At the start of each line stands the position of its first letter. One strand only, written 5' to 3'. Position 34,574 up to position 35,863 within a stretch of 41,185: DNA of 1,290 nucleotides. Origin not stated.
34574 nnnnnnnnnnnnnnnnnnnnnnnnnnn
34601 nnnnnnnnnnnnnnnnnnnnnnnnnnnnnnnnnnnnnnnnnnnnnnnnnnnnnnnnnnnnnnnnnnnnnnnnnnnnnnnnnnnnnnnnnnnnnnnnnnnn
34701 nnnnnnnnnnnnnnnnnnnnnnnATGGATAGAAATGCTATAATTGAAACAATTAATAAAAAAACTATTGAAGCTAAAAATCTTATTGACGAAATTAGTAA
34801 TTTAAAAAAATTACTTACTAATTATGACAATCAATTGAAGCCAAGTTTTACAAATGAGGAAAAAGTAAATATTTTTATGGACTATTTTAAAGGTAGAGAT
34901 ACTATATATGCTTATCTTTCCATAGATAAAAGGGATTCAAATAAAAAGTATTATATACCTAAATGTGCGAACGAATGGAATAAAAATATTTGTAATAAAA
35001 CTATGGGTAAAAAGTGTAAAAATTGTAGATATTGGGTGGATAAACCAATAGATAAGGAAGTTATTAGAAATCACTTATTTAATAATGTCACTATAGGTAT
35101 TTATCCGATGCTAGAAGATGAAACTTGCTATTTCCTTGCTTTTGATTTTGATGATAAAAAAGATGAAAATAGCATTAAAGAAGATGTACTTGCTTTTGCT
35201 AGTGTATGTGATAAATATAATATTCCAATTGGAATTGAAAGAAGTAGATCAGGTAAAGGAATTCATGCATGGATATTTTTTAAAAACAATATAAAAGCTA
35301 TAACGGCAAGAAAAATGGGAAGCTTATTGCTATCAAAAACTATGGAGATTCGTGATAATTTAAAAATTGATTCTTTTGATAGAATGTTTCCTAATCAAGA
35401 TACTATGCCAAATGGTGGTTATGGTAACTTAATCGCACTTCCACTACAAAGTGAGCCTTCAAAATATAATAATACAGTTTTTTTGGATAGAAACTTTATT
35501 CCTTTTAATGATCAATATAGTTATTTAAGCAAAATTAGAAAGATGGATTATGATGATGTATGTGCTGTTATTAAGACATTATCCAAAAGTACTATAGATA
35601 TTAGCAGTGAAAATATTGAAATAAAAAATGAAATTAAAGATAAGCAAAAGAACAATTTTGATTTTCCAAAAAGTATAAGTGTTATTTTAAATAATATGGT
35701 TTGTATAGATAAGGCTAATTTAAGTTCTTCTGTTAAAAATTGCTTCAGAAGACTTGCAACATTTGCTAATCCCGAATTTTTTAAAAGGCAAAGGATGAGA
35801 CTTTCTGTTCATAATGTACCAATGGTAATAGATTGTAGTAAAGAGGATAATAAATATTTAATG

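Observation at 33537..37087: AEP primase-polymerase fused to an SF2 helicase, next to a DUF3800 gene: candidate conflict or mobile-element replication module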

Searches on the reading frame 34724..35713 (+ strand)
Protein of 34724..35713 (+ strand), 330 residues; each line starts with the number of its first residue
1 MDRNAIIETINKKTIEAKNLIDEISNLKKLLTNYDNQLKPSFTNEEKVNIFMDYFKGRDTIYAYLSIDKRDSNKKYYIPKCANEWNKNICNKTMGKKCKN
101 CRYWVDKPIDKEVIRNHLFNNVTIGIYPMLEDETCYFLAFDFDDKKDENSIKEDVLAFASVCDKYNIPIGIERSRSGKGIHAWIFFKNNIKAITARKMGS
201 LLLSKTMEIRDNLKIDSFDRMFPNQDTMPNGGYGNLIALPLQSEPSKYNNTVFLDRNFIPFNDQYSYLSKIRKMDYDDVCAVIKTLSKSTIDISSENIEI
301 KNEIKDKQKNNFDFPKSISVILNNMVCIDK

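Call 45: search_dna_similar(query=window:34724-35713:+, collection=plasmids, mode=protein, max_evalue=0.00001, max_rows=20)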
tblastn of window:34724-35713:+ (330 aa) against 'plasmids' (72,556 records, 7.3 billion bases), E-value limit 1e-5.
Records with a match: 118; places in all: 125; records where one place covers at least 80% of the query: 38.
Best place of each record, by identity: 60-80% 1; <60% 117.
By first word of the organism name: Escherichia 14; Acinetobacter 11; Sinorhizobium 9; Rhizobium 6; Dinoroseobacter 6; Bacillus 6; Bradyrhizobium 5; Lacticaseibacillus 4; Klebsiella 4; Paracoccus 3; and 33 more.
By predicted mobility (MOB-suite, as given by PLSDB): conjugative 50; non-mobilizable 40; mobilizable 28.
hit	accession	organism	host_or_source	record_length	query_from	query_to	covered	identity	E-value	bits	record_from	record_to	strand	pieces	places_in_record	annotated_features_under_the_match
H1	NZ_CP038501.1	Acinetobacter baumannii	Homo sapiens,blood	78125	7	290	86%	37.9%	6e-58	208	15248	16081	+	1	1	DEAD/DEAH box helicase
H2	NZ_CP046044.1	Acinetobacter towneri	swine,mixed culture,feces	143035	7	290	86%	37.9%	6e-58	208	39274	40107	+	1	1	DEAD/DEAH box helicase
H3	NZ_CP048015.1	Acinetobacter towneri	pig,single cell,feces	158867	7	290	86%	37.9%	6e-58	208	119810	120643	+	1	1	DEAD/DEAH box helicase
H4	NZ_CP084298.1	Acinetobacter baumannii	a feces sample of chicken origin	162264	7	290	86%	37.9%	6e-58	208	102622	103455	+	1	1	DEAD/DEAH box helicase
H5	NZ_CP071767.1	Acinetobacter towneri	porcine,cell culture,feces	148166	7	290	86%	37.9%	6e-58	208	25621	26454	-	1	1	none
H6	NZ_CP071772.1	Acinetobacter towneri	porcine,cell culture,feces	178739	7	290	86%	37.9%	6e-58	208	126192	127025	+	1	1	none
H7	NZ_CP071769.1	Acinetobacter towneri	porcine,cell culture,feces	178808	7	290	86%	37.9%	6e-58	208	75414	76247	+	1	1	none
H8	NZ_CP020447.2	Paracoccus yeei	Homo sapiens,Urine suprapubic aspirate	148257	16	289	83%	39.2%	5e-64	226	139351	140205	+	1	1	DEAD/DEAH box helicase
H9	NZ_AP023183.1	Paraburkholderia sp. PGU19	Physopelta gutta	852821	36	283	75%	43.1%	5e-67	234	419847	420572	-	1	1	DEAD/DEAH box helicase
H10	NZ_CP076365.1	Gemmobacter fulvus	cell culture,Anabaena culture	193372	16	289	83%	38.8%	1e-62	222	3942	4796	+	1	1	DEAD/DEAH box helicase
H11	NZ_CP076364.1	Gemmobacter fulvus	cell culture,Anabaena culture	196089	16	289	83%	38.8%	1e-62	222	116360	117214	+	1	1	DEAD/DEAH box helicase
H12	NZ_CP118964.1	Acinetobacter lwoffii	Type strain bacterial culture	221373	14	287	83%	38.7%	1e-54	199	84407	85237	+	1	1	DEAD/DEAH box helicase family protein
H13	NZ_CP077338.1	Acinetobacter lwoffii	-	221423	14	287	83%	38.7%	1e-54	199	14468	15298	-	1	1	DEAD/DEAH box helicase family protein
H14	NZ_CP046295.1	Acinetobacter lwoffii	Homo sapiens,clinical isolate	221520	14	287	83%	38.7%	1e-54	199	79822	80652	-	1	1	DEAD/DEAH box helicase family protein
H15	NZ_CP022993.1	Paraburkholderia aromaticivorans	-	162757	40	283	74%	43.4%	6e-66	231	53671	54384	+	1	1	DEAD/DEAH box helicase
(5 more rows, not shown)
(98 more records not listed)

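Call 46: search_dna_similar(query=window:34724-35713:+, collection=phages, mode=protein, max_evalue=0.00001, max_rows=20)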
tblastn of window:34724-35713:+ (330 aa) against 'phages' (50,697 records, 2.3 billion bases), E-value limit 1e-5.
Records with a match: 3; places in all: 3; records where one place covers at least 80% of the query: 0.
Best place of each record, by identity: <60% 3.
By first word of the organism name: Dinoroseobacter 2; Bacteriophage 1.
By host as written in the record: Dinoroseobacter shibae DFL12T 2; - 1.
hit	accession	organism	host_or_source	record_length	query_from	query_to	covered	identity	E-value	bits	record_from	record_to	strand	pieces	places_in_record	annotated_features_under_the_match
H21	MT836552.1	Bacteriophage sp.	human fecal samples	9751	38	176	42%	31.4%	3e-11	70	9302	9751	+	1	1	record has no annotation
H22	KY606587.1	Dinoroseobacter phage vB_DshS-R5C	Dinoroseobacter shibae DFL12T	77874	105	240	41%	28.9%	1e-6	56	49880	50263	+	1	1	primase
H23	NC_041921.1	Dinoroseobacter phage vB_DshS-R5C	Dinoroseobacter shibae DFL12T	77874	105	240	41%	28.9%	1e-6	56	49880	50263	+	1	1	primase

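Call 47: get_annotated_region(hit=H1, flank=8000)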
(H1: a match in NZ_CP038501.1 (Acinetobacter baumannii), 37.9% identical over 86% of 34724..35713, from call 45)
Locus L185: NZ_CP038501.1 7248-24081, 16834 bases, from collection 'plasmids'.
description: Acinetobacter baumannii strain CIAT758 plasmid unnamed1, complete sequence
organism: Acinetobacter baumannii (NCBI taxid 470)
taxonomy: Bacteria; Pseudomonadota; Gammaproteobacteria; Moraxellales; Moraxellaceae; Acinetobacter; Acinetobacter baumannii
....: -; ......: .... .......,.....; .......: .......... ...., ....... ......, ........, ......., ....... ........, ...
typing (MOB-suite, as given by PLSDB): non-mobilizable; replicon rep_cluster_1656
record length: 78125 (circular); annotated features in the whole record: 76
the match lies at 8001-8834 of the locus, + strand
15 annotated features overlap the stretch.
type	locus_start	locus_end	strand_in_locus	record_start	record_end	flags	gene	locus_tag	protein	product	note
CDS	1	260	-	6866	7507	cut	-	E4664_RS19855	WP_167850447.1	TetR/AcrR family transcriptional regulator C-terminal domain-containing protein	GO:0045892 - negative regulation of DNA-templated transcription [Evidence IEA]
predicted_resistance_gene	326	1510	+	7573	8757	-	tet(39)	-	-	tetracycline efflux MFS transporter Tet(39)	predicted by amrfinderplus; class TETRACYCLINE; identity 99.75%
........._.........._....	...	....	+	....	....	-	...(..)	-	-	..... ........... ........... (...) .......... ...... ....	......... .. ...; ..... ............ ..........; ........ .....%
CDS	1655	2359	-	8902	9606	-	-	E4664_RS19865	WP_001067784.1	IS6-like element IS1006 family transposase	GO:0006313 - DNA transposition [Evidence IEA]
CDS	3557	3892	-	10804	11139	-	tnpB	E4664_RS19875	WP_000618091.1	IS66 family insertion sequence element accessory protein TnpB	-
CDS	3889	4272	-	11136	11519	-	-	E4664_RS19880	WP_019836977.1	transposase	GO:0006313 - DNA transposition [Evidence IEA]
CDS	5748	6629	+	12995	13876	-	-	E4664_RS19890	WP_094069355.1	hypothetical protein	-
CDS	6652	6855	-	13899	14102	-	-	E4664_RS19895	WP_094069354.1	hypothetical protein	-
CDS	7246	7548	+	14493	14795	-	-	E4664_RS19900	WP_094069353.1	type II toxin-antitoxin system HigB family toxin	-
CDS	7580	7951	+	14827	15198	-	-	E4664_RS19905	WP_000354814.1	transcriptional regulator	-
CDS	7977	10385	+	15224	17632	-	-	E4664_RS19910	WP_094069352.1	DEAD/DEAH box helicase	-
CDS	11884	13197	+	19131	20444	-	-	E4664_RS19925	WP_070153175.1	AAA family ATPase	-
CDS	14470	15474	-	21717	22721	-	-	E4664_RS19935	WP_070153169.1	SEC-C domain-containing protein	-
CDS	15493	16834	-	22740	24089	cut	-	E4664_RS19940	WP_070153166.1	type II toxin-antitoxin system HipA family toxin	-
CDS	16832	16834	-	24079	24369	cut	-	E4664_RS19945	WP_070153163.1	helix-turn-helix transcriptional regulator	-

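Call 48: get_annotated_region(hit=H8, flank=8000)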
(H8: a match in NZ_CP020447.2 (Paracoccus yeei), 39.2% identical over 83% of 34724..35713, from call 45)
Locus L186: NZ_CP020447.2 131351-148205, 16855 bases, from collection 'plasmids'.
description: Paracoccus yeei strain FDAARGOS_252 plasmid unnamed7, complete sequence
organism: Paracoccus yeei (NCBI taxid 147645)
taxonomy: Bacteria; Pseudomonadota; Alphaproteobacteria; Rhodobacterales; Paracoccaceae; Paracoccus; Paracoccus yeei
host: -; source: Homo sapiens,Urine suprapubic aspirate; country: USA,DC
typing (MOB-suite, as given by PLSDB): mobilizable; replicon rep_cluster_579; relaxase MOBP
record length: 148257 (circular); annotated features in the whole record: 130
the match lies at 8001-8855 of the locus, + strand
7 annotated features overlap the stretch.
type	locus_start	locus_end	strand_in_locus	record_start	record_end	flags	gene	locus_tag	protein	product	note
CDS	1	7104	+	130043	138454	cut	-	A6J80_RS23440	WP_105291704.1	glucoamylase family protein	-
CDS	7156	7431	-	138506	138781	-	-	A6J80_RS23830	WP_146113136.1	hypothetical protein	-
CDS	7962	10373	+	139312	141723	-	-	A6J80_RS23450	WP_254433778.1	DEAD/DEAH box helicase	-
CDS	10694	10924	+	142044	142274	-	-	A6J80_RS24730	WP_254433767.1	transposase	GO:0006313 - DNA transposition [Evidence IEA]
CDS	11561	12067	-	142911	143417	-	-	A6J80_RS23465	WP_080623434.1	YsnF/AvaK domain-containing protein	-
CDS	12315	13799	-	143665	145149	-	-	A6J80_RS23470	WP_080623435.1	HWE histidine kinase domain-containing protein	-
CDS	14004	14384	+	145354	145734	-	-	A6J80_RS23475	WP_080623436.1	response regulator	-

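Call 55: search_dna_similar(query=window:34724-35713:+, collection=plasmids, mode=protein, max_evalue=0.00001, max_rows=60, rows=spread)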
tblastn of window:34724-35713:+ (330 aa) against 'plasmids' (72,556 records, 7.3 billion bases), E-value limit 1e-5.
Records with a match: 118; places in all: 125; records where one place covers at least 80% of the query: 38.
Best place of each record, by identity: 60-80% 1; <60% 117.
By first word of the organism name: Escherichia 14; Acinetobacter 11; Sinorhizobium 9; Rhizobium 6; Dinoroseobacter 6; Bacillus 6; Bradyrhizobium 5; Lacticaseibacillus 4; Klebsiella 4; Paracoccus 3; and 33 more.
By predicted mobility (MOB-suite, as given by PLSDB): conjugative 50; non-mobilizable 40; mobilizable 28.
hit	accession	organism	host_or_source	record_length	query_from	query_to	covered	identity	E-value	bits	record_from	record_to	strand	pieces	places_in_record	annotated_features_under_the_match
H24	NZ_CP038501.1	Acinetobacter baumannii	Homo sapiens,blood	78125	7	290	86%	37.9%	6e-58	208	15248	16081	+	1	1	DEAD/DEAH box helicase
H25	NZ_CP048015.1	Acinetobacter towneri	pig,single cell,feces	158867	7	290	86%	37.9%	6e-58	208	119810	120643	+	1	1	DEAD/DEAH box helicase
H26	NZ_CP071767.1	Acinetobacter towneri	porcine,cell culture,feces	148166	7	290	86%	37.9%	6e-58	208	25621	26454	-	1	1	none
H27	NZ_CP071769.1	Acinetobacter towneri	porcine,cell culture,feces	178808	7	290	86%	37.9%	6e-58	208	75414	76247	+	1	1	none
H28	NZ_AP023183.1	Paraburkholderia sp. PGU19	Physopelta gutta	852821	36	283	75%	43.1%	5e-67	234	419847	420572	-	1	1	DEAD/DEAH box helicase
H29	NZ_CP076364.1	Gemmobacter fulvus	cell culture,Anabaena culture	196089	16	289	83%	38.8%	1e-62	222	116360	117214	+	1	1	DEAD/DEAH box helicase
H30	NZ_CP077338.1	Acinetobacter lwoffii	-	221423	14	287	83%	38.7%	1e-54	199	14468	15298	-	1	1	DEAD/DEAH box helicase family protein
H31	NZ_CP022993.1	Paraburkholderia aromaticivorans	-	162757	40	283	74%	43.4%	6e-66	231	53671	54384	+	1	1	DEAD/DEAH box helicase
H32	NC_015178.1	Acidiphilium multivorum AIU301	-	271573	5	279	83%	38.4%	6e-60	214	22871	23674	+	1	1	DEAD/DEAH box helicase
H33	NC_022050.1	Paracoccus aminophilus JCM 7686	-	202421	16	289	83%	38.5%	3e-62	221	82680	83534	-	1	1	DEAD/DEAH box helicase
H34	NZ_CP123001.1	Neorhizobium petrolearium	single cell,petroleum contaminated soil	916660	2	279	84%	37.7%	2e-59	213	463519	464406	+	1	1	DEAD/DEAH box helicase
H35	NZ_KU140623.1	Sinorhizobium sp. M14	microbial mats from Zloty Stok gold mine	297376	7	279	83%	38.4%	3e-56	203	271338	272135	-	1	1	DEAD/DEAH box helicase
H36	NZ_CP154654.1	Alloyangia pacifica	-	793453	16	289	83%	38.1%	3e-59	212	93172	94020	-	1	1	DEAD/DEAH box helicase family protein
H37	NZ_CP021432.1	Yoonia vestfoldensis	Skeletonema marinoi strain RO5AC,Cell ...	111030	16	289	83%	37.8%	7e-59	211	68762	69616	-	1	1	DEAD/DEAH box helicase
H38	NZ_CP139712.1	Sulfitobacter sp. OXR-159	Bacterial Culture,hydrothermal vent ...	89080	16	289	83%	37.8%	2e-58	210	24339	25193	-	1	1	DEAD/DEAH box helicase family protein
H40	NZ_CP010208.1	Escherichia coli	mouse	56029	42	279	72%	43.3%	3e-63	223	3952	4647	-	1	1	DEAD/DEAH box helicase family protein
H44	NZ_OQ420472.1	Escherichia coli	-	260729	42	279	72%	42.9%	3e-63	224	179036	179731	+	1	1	DEAD/DEAH box helicase family protein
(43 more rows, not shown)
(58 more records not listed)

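Call 56: get_annotated_region(hit=H44, flank=9000)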
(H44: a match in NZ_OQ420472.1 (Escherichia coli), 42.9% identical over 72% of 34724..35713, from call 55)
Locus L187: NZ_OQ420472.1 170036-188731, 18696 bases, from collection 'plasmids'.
description: Escherichia coli strain B39 plasmid pB39_V, complete sequence
organism: Escherichia coli (NCBI taxid 562)
taxonomy: Bacteria; Pseudomonadota; Gammaproteobacteria; Enterobacterales; Enterobacteriaceae; Escherichia; Escherichia coli
host: -; source: -; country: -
typing (MOB-suite, as given by PLSDB): non-mobilizable
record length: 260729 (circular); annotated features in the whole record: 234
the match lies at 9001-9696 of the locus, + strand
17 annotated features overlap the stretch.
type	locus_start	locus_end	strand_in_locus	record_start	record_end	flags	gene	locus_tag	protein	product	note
CDS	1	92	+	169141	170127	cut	ycdU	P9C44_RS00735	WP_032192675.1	protein YcdU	-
CDS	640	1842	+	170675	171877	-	-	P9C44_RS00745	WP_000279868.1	tyrosine-type recombinase/integrase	GO:0015074 - DNA integration [Evidence IEA]; GO:0006310 - DNA recombination [Evidence IEA]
CDS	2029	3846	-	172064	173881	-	-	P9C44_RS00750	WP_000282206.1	hypothetical protein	-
CDS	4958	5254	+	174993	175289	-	-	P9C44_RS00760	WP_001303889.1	AlpA family transcriptional regulator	-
CDS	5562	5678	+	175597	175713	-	-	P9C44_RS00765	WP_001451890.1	hypothetical protein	-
CDS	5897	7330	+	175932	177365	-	-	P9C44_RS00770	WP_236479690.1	YfjI family protein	-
CDS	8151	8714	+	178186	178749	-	-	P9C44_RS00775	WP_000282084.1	inovirus-type Gp2 protein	-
CDS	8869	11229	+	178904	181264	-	-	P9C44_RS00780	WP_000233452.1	DEAD/DEAH box helicase family protein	-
CDS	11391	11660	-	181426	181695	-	-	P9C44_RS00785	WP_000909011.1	hypothetical protein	-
CDS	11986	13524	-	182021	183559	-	-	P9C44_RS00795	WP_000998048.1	IS66-like element ISEc8 family transposase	GO:0006313 - DNA transposition [Evidence IEA]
CDS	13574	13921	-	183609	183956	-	tnpB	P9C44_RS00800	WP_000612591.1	IS66 family insertion sequence element accessory protein TnpB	-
CDS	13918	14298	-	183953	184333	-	-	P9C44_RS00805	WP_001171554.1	transposase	GO:0006313 - DNA transposition [Evidence IEA]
CDS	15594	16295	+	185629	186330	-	traT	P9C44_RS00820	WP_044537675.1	complement resistance protein TraT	-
CDS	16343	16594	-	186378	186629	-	-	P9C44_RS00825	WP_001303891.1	hypothetical protein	-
CDS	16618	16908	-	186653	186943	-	-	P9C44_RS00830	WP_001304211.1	hypothetical protein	-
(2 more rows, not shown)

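Call 57: get_annotated_region(hit=H40, flank=9000)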
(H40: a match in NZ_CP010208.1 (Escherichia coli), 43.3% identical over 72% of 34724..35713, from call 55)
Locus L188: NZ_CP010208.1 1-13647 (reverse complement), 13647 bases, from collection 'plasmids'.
description: Escherichia coli strain M11 plasmid B, complete sequence
organism: Escherichia coli (NCBI taxid 562)
taxonomy: Bacteria; Pseudomonadota; Gammaproteobacteria; Enterobacterales; Enterobacteriaceae; Escherichia; Escherichia coli
host: -; source: mouse; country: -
typing (MOB-suite, as given by PLSDB): non-mobilizable
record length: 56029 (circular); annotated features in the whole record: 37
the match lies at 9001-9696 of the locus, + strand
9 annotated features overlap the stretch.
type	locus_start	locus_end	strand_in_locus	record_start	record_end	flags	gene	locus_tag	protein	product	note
CDS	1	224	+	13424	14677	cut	proA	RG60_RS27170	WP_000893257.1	glutamate-5-semialdehyde dehydrogenase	GO:0006561 - proline biosynthetic process [Evidence IEA]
CDS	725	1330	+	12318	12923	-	-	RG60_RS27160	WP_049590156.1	hypothetical protein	-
CDS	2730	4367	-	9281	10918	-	-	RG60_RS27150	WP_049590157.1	hypothetical protein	-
CDS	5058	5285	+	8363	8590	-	-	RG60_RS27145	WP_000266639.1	AlpA family phage regulatory protein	-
CDS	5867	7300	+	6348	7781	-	-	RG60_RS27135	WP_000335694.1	YfjI family protein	-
CDS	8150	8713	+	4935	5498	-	-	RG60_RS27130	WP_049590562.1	inovirus-type Gp2 protein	-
CDS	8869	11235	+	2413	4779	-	-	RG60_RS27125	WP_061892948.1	DEAD/DEAH box helicase family protein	-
CDS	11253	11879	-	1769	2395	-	-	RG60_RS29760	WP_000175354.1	hypothetical protein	-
CDS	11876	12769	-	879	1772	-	-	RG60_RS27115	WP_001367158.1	DNA-processing protein DprA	GO:0009294 - DNA-mediated transformation [Evidence IEA]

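Call 115: search_protein_families(library=pfam, proteins=[L210:8239-13194:+], max_evalue=0.001)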
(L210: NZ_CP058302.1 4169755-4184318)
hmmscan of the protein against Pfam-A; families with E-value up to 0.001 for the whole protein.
L210:8239-13194:+ (1652 aa): 11 families
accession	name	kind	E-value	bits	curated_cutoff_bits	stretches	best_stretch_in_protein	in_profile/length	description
PF13087.12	AAA_12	-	5.1e-42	144.1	27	1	1404-1612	3-194/195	AAA domain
PF13086.12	AAA_11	-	1.1e-37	130.7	27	1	1068-1377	2-253/257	AAA domain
PF13604.12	AAA_30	-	3.4e-13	50.2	27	1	1068-1134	2-67/191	AAA domain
PF13245.12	AAA_19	-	3.3e-11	44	25.1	1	1072-1136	1-64/134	AAA domain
PF00069.31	Pkinase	-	1.8e-10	41.1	31.7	1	577-657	62-143/263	Protein kinase domain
PF00580.27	UvrD-helicase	-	1.6e-07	31.7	23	1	1068-1139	1-71/271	UvrD/REP helicase N-terminal domain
PF08378.17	NERD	-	2.6e-07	31.5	22.1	1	53-135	20-96/111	Nuclease-related domain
PF04851.21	ResIII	-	1.7e-05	25.3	22.5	1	1065-1137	1-77/164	Type III restriction enzyme, res subunit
PF05127.21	NAT10_TcmA_helicase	-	3.6e-05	24.2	22.7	0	1088-1144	2-57/176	RNA cytidine acetyltransferase NAT10/TcmA, helicase domain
PF00270.35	DEAD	-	0.00048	20.3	26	0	1070-1145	2-77/167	DEAD/DEAH box helicase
PF01443.25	Viral_helicase1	-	0.00059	20.2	21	0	1339-1377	60-100/228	Viral superfamily 1 RNA helicase core domain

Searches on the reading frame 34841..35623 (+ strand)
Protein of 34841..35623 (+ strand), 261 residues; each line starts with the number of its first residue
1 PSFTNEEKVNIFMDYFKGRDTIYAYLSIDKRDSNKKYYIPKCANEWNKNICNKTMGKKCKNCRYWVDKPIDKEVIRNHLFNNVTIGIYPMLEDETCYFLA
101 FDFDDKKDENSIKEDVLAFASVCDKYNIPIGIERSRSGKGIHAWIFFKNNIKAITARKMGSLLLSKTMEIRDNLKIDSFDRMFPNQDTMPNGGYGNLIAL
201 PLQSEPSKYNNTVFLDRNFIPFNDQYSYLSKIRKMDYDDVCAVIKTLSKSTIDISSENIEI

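Call 112: search_protein_representatives(protein=window:34841-35623:+)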
Query: 261 residues. Proteins with E-value up to 0.001 (for the whole library): 5570; up to 1e-10: 2778; up to 1e-30: 753. The best 150 are listed.
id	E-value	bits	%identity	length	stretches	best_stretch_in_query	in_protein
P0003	4.8e-147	504.7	82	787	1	2-261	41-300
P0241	1.2e-76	274.0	65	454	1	69-259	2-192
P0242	1.2e-70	254.3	58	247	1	3-217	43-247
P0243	1.5e-68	247.4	49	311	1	6-248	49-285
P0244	4.3e-67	242.7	49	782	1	6-255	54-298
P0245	1.0e-65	238.2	47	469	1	4-250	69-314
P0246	1.9e-64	234.0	44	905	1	4-248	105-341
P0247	3.9e-64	233.0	48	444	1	5-247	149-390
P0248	6.7e-64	232.2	47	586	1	7-246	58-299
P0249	3.1e-63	230.0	48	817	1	7-249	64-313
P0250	1.3e-62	228.0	46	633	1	5-252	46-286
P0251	2.0e-62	227.4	48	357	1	1-244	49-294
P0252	6.2e-62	225.8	48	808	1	6-249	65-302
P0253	6.3e-62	225.8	47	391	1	4-241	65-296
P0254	1.0e-61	225.1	48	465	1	4-243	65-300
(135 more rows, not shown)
